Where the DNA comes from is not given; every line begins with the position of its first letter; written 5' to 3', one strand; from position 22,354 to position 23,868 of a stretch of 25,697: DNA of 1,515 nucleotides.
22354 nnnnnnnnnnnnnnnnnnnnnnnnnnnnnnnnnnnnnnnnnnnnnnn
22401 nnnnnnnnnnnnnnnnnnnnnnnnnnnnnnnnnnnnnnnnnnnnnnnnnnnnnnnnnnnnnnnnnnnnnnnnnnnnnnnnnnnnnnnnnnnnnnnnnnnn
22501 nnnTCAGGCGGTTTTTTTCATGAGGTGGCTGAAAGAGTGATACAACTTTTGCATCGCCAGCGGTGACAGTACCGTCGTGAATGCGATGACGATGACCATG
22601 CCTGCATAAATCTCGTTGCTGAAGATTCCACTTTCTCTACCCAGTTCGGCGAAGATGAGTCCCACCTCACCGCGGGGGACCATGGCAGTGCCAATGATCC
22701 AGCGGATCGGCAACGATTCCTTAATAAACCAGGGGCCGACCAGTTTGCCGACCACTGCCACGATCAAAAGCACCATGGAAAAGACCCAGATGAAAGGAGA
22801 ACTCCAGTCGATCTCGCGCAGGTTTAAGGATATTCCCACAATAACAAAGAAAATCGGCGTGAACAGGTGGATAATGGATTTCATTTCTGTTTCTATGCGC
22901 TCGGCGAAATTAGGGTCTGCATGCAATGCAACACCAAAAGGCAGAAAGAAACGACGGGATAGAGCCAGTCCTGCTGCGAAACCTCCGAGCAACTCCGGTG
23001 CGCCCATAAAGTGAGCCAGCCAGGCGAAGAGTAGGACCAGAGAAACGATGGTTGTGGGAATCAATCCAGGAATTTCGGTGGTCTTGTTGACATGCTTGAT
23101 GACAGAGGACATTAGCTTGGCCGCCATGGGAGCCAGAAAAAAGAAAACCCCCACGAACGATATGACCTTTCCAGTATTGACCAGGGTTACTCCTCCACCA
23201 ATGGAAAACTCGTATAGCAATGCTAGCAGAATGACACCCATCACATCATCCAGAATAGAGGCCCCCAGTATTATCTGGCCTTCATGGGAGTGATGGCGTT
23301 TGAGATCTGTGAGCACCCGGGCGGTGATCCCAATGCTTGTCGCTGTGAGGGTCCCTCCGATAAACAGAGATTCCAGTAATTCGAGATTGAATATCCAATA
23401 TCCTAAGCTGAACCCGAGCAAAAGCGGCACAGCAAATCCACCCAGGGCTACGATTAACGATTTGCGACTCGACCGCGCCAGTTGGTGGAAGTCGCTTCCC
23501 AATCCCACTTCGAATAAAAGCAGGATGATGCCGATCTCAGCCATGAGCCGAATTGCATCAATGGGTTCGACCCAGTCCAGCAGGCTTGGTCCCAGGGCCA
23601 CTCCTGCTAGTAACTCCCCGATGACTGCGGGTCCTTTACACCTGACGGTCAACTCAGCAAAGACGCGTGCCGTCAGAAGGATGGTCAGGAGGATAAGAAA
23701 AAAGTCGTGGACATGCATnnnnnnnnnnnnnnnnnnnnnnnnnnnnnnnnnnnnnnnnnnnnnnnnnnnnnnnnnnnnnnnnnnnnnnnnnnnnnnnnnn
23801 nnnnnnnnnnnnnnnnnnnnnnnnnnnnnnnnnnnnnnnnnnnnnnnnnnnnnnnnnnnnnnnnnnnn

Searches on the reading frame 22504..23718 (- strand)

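Call 69: search_protein_families(library=pfam, proteins=[window:22504-23718:-], max_evalue=0.0001)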
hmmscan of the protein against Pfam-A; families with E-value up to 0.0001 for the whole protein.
window:22504-23718:- (404 aa): 1 family
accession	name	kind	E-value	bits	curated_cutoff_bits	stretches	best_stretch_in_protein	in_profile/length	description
PF00999.27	Na_H_Exchanger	-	1.5e-65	222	26.2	1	23-388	10-373/375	Sodium/hydrogen exchanger, transmembrane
